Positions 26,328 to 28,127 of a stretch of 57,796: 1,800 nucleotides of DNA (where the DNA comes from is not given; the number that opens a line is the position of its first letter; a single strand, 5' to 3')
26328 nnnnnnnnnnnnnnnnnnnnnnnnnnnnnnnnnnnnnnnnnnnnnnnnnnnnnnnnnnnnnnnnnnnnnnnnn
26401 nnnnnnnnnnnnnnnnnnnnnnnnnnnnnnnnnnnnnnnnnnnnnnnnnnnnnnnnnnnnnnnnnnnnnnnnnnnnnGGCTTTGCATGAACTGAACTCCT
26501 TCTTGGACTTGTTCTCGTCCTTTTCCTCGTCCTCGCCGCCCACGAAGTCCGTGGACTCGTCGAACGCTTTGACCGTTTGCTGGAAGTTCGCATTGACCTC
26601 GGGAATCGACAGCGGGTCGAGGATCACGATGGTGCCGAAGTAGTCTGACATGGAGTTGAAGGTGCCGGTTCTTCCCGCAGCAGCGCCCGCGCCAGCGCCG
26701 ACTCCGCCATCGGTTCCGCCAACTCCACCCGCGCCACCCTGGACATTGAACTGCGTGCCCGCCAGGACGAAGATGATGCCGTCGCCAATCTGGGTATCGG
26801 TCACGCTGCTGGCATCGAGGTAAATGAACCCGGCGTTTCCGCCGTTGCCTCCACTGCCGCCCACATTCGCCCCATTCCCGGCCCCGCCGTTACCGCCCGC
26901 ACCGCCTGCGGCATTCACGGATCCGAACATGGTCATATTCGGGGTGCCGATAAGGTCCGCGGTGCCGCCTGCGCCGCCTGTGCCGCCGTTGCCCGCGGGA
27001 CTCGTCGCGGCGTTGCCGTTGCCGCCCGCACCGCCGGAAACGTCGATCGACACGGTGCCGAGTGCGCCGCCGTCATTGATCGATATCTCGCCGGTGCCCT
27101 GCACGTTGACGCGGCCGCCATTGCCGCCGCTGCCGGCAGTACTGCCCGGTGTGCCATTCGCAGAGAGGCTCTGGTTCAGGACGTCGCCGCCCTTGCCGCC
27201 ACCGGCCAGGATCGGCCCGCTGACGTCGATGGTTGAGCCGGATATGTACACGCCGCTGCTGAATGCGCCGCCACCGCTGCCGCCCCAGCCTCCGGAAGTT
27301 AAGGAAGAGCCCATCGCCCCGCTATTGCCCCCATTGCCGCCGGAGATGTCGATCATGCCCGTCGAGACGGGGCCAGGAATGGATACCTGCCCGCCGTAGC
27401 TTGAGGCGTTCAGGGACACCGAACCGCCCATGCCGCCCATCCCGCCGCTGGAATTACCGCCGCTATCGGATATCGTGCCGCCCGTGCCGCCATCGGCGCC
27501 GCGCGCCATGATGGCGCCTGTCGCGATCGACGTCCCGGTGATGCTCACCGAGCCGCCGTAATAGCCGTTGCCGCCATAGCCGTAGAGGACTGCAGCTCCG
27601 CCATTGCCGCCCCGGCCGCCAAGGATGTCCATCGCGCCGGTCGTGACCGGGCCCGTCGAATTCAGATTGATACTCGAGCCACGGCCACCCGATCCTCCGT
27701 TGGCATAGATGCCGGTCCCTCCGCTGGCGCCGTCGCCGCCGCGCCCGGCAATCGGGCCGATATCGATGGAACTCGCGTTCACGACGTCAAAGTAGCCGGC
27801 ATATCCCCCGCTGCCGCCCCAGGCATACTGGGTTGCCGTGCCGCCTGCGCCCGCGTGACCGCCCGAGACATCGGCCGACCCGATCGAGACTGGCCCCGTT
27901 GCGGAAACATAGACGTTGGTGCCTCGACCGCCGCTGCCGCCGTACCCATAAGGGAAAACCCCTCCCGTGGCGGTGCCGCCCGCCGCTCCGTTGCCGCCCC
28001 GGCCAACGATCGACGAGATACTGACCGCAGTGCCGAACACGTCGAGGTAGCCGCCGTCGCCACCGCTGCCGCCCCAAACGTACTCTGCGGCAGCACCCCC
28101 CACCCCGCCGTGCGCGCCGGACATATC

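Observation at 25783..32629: Two-partner secretion locus: TpsB, a glycine-rich non-toxin exoprotein and a coupled FecR-domain protein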

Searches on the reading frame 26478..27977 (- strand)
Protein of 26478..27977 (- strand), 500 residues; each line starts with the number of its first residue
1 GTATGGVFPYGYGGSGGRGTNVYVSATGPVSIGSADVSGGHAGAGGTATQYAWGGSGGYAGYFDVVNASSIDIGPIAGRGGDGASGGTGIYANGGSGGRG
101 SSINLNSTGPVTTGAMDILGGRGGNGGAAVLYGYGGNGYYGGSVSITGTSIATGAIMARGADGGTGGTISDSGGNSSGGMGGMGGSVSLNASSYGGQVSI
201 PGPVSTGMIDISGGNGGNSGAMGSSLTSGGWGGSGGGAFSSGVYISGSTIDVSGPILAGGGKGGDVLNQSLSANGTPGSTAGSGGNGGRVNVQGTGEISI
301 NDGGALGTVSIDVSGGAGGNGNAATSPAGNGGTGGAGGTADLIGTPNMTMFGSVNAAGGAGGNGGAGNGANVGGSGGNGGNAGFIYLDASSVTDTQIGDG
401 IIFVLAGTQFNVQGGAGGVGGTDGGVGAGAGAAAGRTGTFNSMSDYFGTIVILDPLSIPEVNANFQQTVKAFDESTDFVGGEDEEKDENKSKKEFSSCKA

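Call 75: predict_structure(alignment_id=A4)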
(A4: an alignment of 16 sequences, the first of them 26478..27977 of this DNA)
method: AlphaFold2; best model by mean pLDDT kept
length: 500 residues; sequences in the alignment: 16
mean_pLDDT: 85.6   pTM: 0.84
mean pLDDT of the five models: 85.6, 84.0, 83.4, 81.9, 81.6
residues with pLDDT >= 90: 310; 70-90: 117; 50-70: 25; < 50: 48
segments of 3 or more residues with pLDDT < 50: 1-6, 458-472, 474-500
pLDDT, mean of each block of 10 residues (from residue 1): 50 91 95 97 91 95 96 98 96 97 97 98 95 95 97 98 94 89 96 77 97 96 83 78 94 97 86 64 96 94 85 97 76 96 90 95 88 91 93 84 88 94 82 91 83 63 44 44 38 35
secondary structure, 60 per line:
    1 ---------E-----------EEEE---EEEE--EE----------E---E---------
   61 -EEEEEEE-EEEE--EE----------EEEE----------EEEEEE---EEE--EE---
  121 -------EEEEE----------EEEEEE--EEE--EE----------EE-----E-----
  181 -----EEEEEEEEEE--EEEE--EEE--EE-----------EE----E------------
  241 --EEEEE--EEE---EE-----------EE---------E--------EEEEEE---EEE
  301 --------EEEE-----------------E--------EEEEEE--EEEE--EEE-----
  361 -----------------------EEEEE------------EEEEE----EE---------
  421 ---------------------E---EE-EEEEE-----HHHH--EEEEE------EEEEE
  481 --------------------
elements in order: E22-25 E29-32 E62-68 E70-73 E88-91 E102-107 E111-113 E128-132 E143-148 E151-153 E186-195 E198-201 E204-206 E243-247 E250-252 E289-294 E298-300 E309-312 E339-344 E347-350 E353-355 E384-388 E401-405 E449-453 H459-462 E465-469 E476-480
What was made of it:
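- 26733..28532 (-): About 13 Gly-rich repeat units of ~40-43 aa (aa ~821-1420), predicted to form a regular solenoid. The AF2 model of the last 500 aa has pLDDT 85.6 and pTM 0.84 (call 75).
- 26478..26606 (-): Disordered, highly charged C-terminal tail of TpsA (aa ~1463-1505). It ends in the lone Cys1503 (codon 26484-26486) followed by KA. pLDDT is below 50 for model residues 458-500 (call 75).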

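Call 78: fold_search(model_id=the predicted structure, library=pdb)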
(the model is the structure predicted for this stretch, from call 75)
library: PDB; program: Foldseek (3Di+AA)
matches with E <= 10: 85; with E <= 0.001: 1
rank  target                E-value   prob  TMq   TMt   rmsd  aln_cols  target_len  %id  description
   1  7jjv_A                9.5e-04  0.99  0.14  0.44  12.0       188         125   26  Crystal waters on the nine polyproline type II helical bundle springtail antifreeze protein from Granisotoma rainieri  (released 2021-01-27)
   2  7jjv_B                1.7e-03  1.00  0.16  0.51   7.0       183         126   27  Crystal waters on the nine polyproline type II helical bundle springtail antifreeze protein from Granisotoma rainieri  (released 2021-01-27)
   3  7vul_B                5.2e-02  0.06  0.12  0.11  18.9       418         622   10  Structure of Klebsiella Phage P560 depolymerase (released 2022-11-16)
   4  7xz8                  7.7e-02  0.02  0.08  0.09  22.8       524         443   10  Mutant (K141A) of the N-terminal domain of fucoidan lyase FdlA (released 2022-09-28)
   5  9bev_A                1.1e-01  0.04  0.13  0.12  21.9       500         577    8  Structure of GH110A in complex with a lambda-carrageenan oligosaccharide (released 2025-08-27)
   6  8x8m_A                1.1e-01  0.01  0.08  0.06  24.8       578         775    7  Cryo-EM structure of a bacteriophage tail- spike protein against Klebsiella pneumoniae K64,ORF41(K64-ORF41) (released 2024-09-04)
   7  9beh_A                1.1e-01  0.02  0.09  0.08  21.5       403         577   10  Structure of GH110A in complex with galactose-6-sulfate (released 2025-08-27)
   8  7xz9_A                1.4e-01  0.01  0.09  0.09  22.9       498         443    9  Mutant (E236A) of the N-terminal domain of fucoidan lyase FdlA (released 2022-09-28)
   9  7c7d_A                1.7e-01  0.02  0.10  0.10  20.2       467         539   13  Crystal structure of the catalytic unit of thermostable GH87 alpha-1,3-glucanase from Streptomyces thermodiastaticus s (released 2020-11-11)
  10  7vul_A                2.2e-01  0.04  0.13  0.11  18.8       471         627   10  Structure of Klebsiella Phage P560 depolymerase (released 2022-11-16)
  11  7xzf_A                2.2e-01  0.02  0.10  0.11  22.6       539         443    9  Wild type of the N-terminal domain of fucoidan lyase FdlA (released 2022-09-28)
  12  7xze_A                2.4e-01  0.01  0.09  0.10  22.6       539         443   10  Mutant (H176A) of the N-terminal domain of fucoidan lyase FdlA (released 2022-09-28)
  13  7xzb_A                2.8e-01  0.02  0.10  0.11  23.0       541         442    9  Mutant (Y242A) of the N-terminal domain of fucoidan lyase FdlA (released 2022-09-28)
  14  4ojp_C                3.9e-01  0.01  0.08  0.06  26.4       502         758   11  Crystal Structure of Putative Tailspike Protein (TSP1, orf210) from Escherichia coli O157:H7 Bacteriohage CBA120 in Co (released 2014-03-26)
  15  8jaz_A                4.4e-01  0.01  0.10  0.11  21.1       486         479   12  Structure of the alginate epimerase/lyase complexed with di-mannuronic acid (released 2024-05-08)
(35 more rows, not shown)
